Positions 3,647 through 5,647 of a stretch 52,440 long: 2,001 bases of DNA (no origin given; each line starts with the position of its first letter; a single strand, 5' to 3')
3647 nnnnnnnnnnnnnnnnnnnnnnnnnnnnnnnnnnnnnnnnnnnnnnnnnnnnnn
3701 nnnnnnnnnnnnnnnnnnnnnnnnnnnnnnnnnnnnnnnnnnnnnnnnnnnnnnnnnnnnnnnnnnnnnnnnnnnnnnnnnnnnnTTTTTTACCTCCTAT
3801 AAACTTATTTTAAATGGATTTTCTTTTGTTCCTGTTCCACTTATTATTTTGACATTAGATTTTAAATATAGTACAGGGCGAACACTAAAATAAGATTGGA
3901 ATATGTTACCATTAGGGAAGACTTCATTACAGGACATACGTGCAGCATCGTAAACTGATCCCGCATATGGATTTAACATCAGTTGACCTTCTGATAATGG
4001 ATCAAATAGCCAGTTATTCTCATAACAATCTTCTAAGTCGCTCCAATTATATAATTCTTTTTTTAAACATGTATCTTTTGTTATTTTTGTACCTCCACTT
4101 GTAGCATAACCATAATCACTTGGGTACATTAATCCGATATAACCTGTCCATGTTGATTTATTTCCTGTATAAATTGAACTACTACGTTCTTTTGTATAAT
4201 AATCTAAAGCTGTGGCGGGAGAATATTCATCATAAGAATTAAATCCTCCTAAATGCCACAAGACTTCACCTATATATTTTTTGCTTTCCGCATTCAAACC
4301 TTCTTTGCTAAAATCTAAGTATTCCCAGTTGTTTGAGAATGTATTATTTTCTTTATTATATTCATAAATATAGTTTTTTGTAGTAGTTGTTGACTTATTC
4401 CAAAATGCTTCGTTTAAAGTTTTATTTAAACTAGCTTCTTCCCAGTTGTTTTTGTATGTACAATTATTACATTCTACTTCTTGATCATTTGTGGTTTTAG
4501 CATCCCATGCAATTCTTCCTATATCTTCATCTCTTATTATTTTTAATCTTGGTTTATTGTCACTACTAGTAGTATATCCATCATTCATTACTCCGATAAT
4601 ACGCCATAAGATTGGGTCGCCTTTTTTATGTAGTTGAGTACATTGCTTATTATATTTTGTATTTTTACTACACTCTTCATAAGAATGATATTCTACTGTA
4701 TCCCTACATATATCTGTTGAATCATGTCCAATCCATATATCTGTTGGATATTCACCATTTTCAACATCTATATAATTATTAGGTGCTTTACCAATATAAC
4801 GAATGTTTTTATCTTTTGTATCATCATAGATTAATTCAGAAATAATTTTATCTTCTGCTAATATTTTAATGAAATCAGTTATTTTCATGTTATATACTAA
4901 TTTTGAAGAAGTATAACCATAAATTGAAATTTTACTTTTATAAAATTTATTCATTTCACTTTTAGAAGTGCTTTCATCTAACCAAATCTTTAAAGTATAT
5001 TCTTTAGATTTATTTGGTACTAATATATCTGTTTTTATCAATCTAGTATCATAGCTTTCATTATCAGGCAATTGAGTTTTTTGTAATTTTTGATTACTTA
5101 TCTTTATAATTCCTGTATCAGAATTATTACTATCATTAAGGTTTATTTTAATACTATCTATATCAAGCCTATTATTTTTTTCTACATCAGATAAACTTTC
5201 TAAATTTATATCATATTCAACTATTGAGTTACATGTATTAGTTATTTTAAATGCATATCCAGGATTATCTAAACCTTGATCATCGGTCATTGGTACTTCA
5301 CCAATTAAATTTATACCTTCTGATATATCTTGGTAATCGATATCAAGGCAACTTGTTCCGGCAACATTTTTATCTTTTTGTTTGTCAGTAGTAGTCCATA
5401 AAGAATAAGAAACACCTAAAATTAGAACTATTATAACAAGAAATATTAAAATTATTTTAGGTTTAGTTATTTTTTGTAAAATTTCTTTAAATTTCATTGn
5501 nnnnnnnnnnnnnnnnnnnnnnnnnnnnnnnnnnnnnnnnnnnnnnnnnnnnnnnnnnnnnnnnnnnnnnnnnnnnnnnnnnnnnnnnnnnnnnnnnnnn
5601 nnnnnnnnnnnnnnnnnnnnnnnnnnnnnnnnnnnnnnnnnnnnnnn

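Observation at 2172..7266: Tandem triplet of an uncharacterised secreted two-domain protein family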

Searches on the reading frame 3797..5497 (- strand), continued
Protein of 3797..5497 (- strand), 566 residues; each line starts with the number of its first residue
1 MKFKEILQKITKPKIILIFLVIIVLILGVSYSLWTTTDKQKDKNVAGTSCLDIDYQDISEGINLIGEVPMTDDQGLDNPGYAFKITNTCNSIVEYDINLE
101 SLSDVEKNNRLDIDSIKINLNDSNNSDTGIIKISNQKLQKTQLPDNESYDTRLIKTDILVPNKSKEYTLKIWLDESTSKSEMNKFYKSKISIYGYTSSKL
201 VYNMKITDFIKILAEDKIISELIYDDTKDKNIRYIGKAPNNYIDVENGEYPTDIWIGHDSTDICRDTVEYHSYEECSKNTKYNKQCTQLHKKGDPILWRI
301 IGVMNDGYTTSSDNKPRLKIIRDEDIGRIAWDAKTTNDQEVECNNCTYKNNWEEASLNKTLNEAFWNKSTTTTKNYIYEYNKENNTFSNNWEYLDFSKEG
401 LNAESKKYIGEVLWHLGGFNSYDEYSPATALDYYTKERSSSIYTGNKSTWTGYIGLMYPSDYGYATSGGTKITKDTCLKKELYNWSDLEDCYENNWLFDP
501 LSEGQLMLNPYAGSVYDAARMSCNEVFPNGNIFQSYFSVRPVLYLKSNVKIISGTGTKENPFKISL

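Call 54: search_protein_families(library=ncbifam, alignment_id=A2, max_evalue=0.1)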
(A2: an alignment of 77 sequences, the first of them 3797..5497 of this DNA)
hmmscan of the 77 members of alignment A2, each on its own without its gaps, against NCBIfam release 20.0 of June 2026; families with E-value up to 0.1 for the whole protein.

A. member 1, window:3797-5497:- (566 aa): 0 families

B. families by the number of members that match (of 77 scanned): 18 families
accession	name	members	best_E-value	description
TIGR04088.1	cognate_SipW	6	0.0003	SipW-dependent-type signal peptide-containing protein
NF004285.1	PRK05696.1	5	0.0039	flagellar basal body-associated protein FliL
NF046066.1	BioflmMtrxTasA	2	0.013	biofilm matrix protein TasA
NF005109.0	PRK06545.2-1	2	0.019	prephenate dehydrogenase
TIGR04274.1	hypoxanDNAglyco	2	0.032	DNA-deoxyinosine glycosylase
NF004485.0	PRK05815.3-3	2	0.075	F0F1 ATP synthase subunit A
NF010008.0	PRK13481.1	1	0.027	glycosyltransferase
NF038046.1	blaCVI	1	0.043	CVI family subclass B2 metallo-beta-lactamase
NF033158.1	Myrrcad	1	0.053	MyrrCad domain-containing protein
NF000539.0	plantaricin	1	0.065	plantaricin C family lantibiotic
NF009449.0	PRK12807.1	1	0.067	flagellin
NF038058.1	adhes_P110_Nter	1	0.072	P110/LppT family adhesin N-terminal domain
NF033801.3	NprX_fam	1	0.074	NprX family peptide pheromone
TIGR02016.1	BchX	1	0.078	chlorophyllide a reductase iron protein subunit X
TIGR04429.1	Phr_nterm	1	0.079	Phr family secreted Rap phosphatase inhibitor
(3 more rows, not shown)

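Call 55: search_protein_families(library=phrogs, proteins=[window:3797-5497:-], max_evalue=0.01)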
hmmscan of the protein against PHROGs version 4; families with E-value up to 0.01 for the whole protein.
window:3797-5497:- (566 aa): 0 families

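Call 71: find_encoding_contigs(protein=P0003, flank=3000, max_places=5)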
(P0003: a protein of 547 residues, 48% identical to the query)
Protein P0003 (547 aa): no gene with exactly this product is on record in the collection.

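Call 72: find_encoding_contigs(protein=P0016, flank=3000, max_places=5)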
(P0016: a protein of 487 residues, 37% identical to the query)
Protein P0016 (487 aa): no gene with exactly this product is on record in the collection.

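Call 73: find_encoding_contigs(protein=P0017, flank=3000, max_places=5)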
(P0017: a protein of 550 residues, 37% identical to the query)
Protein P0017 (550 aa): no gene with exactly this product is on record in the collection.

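Call 75: search_protein_families(library=pfam, proteins=[L009:5898-7889:+, L009:7893-9905:+, L045:404-2878:+, L045:3000-5219:+, L045:5334-8261:+, L017:2671-5562:+, L005:14233-16281:+], max_evalue=0.01)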
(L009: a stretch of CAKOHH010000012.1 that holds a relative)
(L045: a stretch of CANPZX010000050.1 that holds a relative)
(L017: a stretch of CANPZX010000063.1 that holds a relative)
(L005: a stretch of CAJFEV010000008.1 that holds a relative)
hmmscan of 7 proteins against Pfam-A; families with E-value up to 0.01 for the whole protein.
L009:5898-7889:+ (664 aa): 0 families

L009:7893-9905:+ (671 aa): 0 families

L045:404-2878:+ (825 aa): 2 families
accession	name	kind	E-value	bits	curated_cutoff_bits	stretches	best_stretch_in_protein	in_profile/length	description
PF03382.20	DUF285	-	3.1e-104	343.6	25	7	382-477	15-108/120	Mycoplasma protein of unknown function, DUF285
PF13855.12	LRR_8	-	2.1e-10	40.6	27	0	642-683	19-57/61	Leucine rich repeat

L045:3000-5219:+ (740 aa): 4 families
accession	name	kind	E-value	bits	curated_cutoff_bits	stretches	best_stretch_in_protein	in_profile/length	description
PF03382.20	DUF285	-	6.1e-91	300.7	25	6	407-511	14-113/120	Mycoplasma protein of unknown function, DUF285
PF13855.12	LRR_8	-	8.8e-09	35.5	27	0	638-680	19-58/61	Leucine rich repeat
PF12799.13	LRR_4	-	1e-08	35.6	27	0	645-682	2-36/44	Leucine Rich repeats (2 copies)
PF24758.1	LRR_At5g56370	-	4.3e-06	27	27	0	395-495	2-100/227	FBD-associated F-box protein At5g56370, LRR repeats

L045:5334-8261:+ (976 aa): 0 families

L017:2671-5562:+ (964 aa): 1 family
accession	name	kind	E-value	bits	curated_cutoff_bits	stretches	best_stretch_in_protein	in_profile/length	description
PF03781.23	FGE-sulfatase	-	6.9e-05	23.1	23.3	1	770-821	142-194/255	Sulfatase-modifying factor enzyme 1-like domain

L005:14233-16281:+ (683 aa): 1 family
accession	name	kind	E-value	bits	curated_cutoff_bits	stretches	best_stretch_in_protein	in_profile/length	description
PF03382.20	DUF285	-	3.5e-55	185.3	25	5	486-592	14-118/120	Mycoplasma protein of unknown function, DUF285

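Call 84: search_protein_representatives(alignment_id=A2)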
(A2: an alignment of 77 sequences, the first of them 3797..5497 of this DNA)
Query: 77 sequences, 498 profile positions. Proteins with E-value up to 0.001 (for the whole library): 14712; up to 1e-10: 9168; up to 1e-30: 3634. The best 150 are listed.
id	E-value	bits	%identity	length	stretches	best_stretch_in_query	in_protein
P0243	0.0e+00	1537.1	-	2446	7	187-497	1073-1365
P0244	7.6e-249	842.9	-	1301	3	140-497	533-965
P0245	3.7e-220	748.3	-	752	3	4-497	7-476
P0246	2.4e-209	712.6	-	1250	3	182-497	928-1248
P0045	5.2e-209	711.5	-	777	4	4-312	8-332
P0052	1.3e-199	680.5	-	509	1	3-498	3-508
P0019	1.5e-194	663.8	-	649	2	174-497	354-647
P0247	1.4e-190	650.7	-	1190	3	3-497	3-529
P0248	1.3e-187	640.9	-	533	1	1-497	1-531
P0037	9.7e-183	624.8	-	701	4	332-498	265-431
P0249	4.0e-180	616.2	-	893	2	6-497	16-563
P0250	7.2e-177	605.5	-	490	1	1-497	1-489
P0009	8.3e-174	595.4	-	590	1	1-497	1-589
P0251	5.3e-173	592.7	-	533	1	4-496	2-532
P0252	1.7e-172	591.0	-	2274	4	209-497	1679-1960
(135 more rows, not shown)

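Call 85: search_protein_families(library=pfam, proteins=[P0007, P0085, P0090, P0055, P0098, P0243], max_evalue=0.01)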
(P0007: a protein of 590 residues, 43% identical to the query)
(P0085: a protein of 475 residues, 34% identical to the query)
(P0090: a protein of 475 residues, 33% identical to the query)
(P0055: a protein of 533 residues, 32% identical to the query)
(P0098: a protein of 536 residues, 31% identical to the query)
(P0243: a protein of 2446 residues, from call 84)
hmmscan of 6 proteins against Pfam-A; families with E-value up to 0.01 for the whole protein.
P0007 (590 aa): 2 families
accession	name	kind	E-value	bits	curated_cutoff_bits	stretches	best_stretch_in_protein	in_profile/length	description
PF19789.6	DUF6273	-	1e-07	32.4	23.5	1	362-430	20-86/172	Domain of unknown function (DUF6273)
PF06365.17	CD34_antigen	-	0.0066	16.9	26.3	0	7-33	104-131/204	CD34/Podocalyxin family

P0085 (475 aa): 1 family
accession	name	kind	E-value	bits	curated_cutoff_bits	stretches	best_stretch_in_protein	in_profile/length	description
PF19789.6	DUF6273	-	4.2e-05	23.9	23.5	1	381-449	107-171/172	Domain of unknown function (DUF6273)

P0090 (475 aa): 1 family
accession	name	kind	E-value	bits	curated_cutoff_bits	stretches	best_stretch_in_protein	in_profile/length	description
PF19789.6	DUF6273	-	6.3e-05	23.3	23.5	1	381-449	107-171/172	Domain of unknown function (DUF6273)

P0055 (533 aa): 1 family
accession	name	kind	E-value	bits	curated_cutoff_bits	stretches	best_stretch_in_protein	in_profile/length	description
PF19789.6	DUF6273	-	6.7e-06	26.5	23.5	1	445-512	105-172/172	Domain of unknown function (DUF6273)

P0098 (536 aa): 1 family
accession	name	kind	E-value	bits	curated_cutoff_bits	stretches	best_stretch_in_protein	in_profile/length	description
PF19789.6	DUF6273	-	0.00011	22.5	23.5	1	460-515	118-172/172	Domain of unknown function (DUF6273)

P0243 (2446 aa): 2 families
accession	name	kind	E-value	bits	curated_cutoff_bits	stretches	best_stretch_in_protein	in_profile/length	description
PF09479.16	Flg_new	-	1.7e-96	316.7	27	6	277-344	1-65/65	Listeria-Bacteroides repeat domain (List_Bact_rpt)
PF21574.2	Cas9_PI_C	-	0.0038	17.6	27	0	387-404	3-20/63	CRISPR-associated endonuclease Cas9, C-terminal domain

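Call 87: search_dna_similar(query=window:3797-5497:-, collection=phages, mode=protein, max_evalue=0.001, max_rows=10)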
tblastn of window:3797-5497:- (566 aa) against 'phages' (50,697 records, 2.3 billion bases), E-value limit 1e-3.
No match.

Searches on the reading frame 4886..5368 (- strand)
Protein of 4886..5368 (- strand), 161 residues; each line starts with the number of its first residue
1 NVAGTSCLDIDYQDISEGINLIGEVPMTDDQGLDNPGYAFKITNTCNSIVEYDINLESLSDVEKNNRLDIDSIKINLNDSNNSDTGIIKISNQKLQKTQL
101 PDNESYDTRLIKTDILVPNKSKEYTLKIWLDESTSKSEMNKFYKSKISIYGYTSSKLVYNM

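Call 40: search_solved_structures(query=A3, max_evalue=10, show_alignments=2)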
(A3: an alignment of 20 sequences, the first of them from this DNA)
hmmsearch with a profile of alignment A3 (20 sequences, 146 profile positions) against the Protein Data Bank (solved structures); distinct sequences matched with E-value up to 10: 0.

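Call 45: predict_structure(alignment_id=A3)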
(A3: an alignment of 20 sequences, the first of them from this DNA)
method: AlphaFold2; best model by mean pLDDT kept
length: 161 residues; sequences in the alignment: 20
mean_pLDDT: 88.5   pTM: 0.84
mean pLDDT of the five models: 88.5, 86.8, 85.4, 85.3, 85.3
residues with pLDDT >= 90: 109; 70-90: 36; 50-70: 15; < 50: 1
segments of 3 or more residues with pLDDT < 50: none
pLDDT, mean of each block of 10 residues (from residue 1): 69 70 86 92 92 95 95 95 87 94 94 94 95 93 93 74 54
secondary structure, 60 per line:
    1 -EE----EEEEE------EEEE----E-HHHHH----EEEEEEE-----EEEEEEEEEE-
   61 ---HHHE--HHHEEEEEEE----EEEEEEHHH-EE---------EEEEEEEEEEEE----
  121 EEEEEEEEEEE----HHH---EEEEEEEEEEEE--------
elements in order: E8-12 E19-22 H29-33 E38-44 E50-59 E73-79 E84-89 E105-116 E121-131 E142-153

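Call 47: fold_search(model_id=the predicted structure, library=pdb)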
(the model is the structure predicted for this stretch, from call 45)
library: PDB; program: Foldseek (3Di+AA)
matches with E <= 10: 1506; with E <= 0.001: 1
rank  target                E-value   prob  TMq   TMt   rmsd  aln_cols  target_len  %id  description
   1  7fe0_A                8.8e-04  1.00  0.48  0.42  15.2       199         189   11  AvmM Catalyzes Macrocyclization in Alchivemycin A Biosynthesis (released 2021-09-01)
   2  1nbc_A                1.0e-03  0.99  0.37  0.38  10.3       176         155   15  BACTERIAL TYPE 3A CELLULOSE-BINDING DOMAIN (released 1997-09-26)
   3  7fe5_A                1.2e-03  1.00  0.48  0.42  15.4       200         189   12  AvmM Catalyzes Macrocyclization in Alchivemycin A Biosynthesis (released 2021-09-01)
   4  7xyc_A                1.8e-03  0.75  0.24  0.10  10.5       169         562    8  CryoEM structure of Klebsiella phage Kp7 type II tail fiber gp52 in vitro (released 2023-06-07)
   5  8g0g_A                2.3e-03  1.00  0.42  0.16   6.6       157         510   11  Crystal structure of diphtheria toxin H223Q/H257Q double mutant (pH 4.5) (released 2023-07-05)
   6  7k7c_B                2.3e-03  1.00  0.43  0.17   6.9       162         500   12  Crystal structure of diphtheria toxin from crystals obtained at pH 5.5 (released 2020-11-18)
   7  7k7b_B                2.8e-03  1.00  0.42  0.17   6.3       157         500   11  Crystal structure of diphtheria toxin from crystals obtained at pH 5.0 (released 2020-11-18)
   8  7k7b_A                2.8e-03  1.00  0.43  0.17   6.6       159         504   12  Crystal structure of diphtheria toxin from crystals obtained at pH 5.0 (released 2020-11-18)
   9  5i82_A                2.8e-03  1.00  0.44  0.18   7.1       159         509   14  First Crystal Structure of E.coli Based Recombinant Diphtheria Toxin Mutant CRM197 (released 2016-03-02)
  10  7ueg_A                3.1e-03  0.99  0.41  0.38   8.6       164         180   10  Cryo-EM of bundling pili from Pyrobaculum calidifontis (released 2022-06-29)
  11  8a28_A                3.2e-03  0.84  0.29  0.16  11.8       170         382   10  Structure of the astacin zymogen of LAST-MAM from Limulus polyphemus (released 2022-10-19)
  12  7o4w                  3.4e-03  1.00  0.44  0.17   8.6       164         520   13  Crystal structure of diphtheria toxin mutant CRM197 with a disulphide bond replaced by a Cys-Acetone-Cys bridge (released 2022-04-06)
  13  7k7c_A                3.6e-03  0.99  0.41  0.17   7.0       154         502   14  Crystal structure of diphtheria toxin from crystals obtained at pH 5.5 (released 2020-11-18)
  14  8g0g_B                3.6e-03  0.99  0.40  0.16   7.9       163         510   14  Crystal structure of diphtheria toxin H223Q/H257Q double mutant (pH 4.5) (released 2023-07-05)
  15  5i82_C                3.8e-03  1.00  0.42  0.17   7.2       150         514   15  First Crystal Structure of E.coli Based Recombinant Diphtheria Toxin Mutant CRM197 (released 2016-03-02)
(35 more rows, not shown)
